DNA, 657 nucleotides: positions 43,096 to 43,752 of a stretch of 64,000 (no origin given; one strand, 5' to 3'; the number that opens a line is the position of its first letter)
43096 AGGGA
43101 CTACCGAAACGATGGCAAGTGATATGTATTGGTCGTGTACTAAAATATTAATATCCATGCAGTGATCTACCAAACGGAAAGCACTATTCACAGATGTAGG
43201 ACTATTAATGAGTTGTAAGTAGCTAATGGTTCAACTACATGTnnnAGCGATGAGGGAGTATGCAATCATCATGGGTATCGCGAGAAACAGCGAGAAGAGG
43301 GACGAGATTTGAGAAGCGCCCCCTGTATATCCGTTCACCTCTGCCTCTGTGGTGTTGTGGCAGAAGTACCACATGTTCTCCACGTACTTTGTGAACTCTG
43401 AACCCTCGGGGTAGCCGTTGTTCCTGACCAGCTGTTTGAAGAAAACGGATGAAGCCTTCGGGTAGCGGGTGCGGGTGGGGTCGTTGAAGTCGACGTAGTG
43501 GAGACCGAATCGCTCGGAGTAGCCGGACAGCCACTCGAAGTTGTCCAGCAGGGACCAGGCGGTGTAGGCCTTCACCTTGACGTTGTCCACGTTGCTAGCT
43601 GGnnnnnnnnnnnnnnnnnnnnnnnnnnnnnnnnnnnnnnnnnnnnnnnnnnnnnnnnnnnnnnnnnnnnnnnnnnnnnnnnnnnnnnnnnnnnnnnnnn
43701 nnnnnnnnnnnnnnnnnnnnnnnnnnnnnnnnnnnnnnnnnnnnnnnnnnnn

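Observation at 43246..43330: GH1 enzymes end in a GPI-anchor-like signal rather than a TM helix with a cytoplasmic tail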

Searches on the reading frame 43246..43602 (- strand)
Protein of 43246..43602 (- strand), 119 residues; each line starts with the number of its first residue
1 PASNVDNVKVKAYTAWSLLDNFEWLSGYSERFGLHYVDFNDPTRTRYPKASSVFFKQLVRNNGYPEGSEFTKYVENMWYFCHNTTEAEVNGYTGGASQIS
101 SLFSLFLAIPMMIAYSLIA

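Call 5: find_homologous_proteins(query=window:43246-43602:-)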
Query window:43246-43602:- (119 aa): 35 proteins with E <= 0.001 among 36 candidates.
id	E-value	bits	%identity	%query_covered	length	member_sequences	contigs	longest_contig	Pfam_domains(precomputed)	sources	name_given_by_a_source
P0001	1.7e-22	98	58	66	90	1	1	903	PF00232.25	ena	-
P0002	6.0e-21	93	65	58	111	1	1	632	PF00232.25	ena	-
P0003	1.9e-20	91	69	51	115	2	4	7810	PF00232.25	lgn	-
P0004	5.4e-20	90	60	55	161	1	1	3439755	PF00232.25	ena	-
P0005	1.5e-19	88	61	54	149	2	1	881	PF00232.25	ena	-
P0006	1.0e-17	82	60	52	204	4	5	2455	PF00232.25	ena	-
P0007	1.3e-16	79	58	50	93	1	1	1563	PF00232.25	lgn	-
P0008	1.5e-15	75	62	46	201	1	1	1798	PF00232.25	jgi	jgi:beta-glucosidase/6-phospho-beta-glucosidase/beta-galactosidase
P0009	2.0e-15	75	65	46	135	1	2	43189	PF00232.25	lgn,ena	-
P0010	5.0e-15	74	42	76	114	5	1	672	PF00232.25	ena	-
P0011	1.2e-14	72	64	45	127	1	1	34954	PF00232.25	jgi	jgi:beta-glucosidase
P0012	2.9e-11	62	60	48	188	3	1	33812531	PF00232.25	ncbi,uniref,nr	ncbi:hypothetical protein LWI28_009540 [Acer negundo]|uniref:Beta-glucosidase n=1 Tax=Acer negundo T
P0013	3.2e-11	61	55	49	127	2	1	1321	PF00232.25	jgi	jgi:beta-glucosidase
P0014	3.8e-11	61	60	46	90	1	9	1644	PF00232.25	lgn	-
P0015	4.7e-11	61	63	39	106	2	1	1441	PF00232.25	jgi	jgi:hypothetical protein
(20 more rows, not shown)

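Call 30: search_protein_representatives(protein=window:43246-43596:-)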
Query: 117 residues. Proteins with E-value up to 0.001 (for the whole library): 5816; up to 1e-10: 560; up to 1e-30: 9. The best 150 are listed.
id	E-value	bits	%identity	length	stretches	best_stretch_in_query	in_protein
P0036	7.6e-94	326.2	89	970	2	2-101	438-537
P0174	4.6e-65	233.4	50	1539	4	3-65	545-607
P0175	2.1e-52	192.5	44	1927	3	3-108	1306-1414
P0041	7.0e-40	152.2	63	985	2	3-64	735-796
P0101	4.5e-37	143.1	53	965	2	2-67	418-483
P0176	2.7e-35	137.3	49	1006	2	2-66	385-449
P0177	5.3e-35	136.4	52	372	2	6-76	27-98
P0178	6.7e-34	132.9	52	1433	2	3-67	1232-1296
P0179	2.7e-33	130.9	50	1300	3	3-56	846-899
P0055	5.9e-30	120.2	48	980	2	3-64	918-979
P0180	5.9e-29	116.9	62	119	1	3-81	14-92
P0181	7.7e-27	110.1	57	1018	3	5-50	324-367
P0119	9.6e-26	106.6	58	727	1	3-81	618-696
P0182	9.0e-25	103.4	40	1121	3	3-69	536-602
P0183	1.8e-23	99.3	70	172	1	3-65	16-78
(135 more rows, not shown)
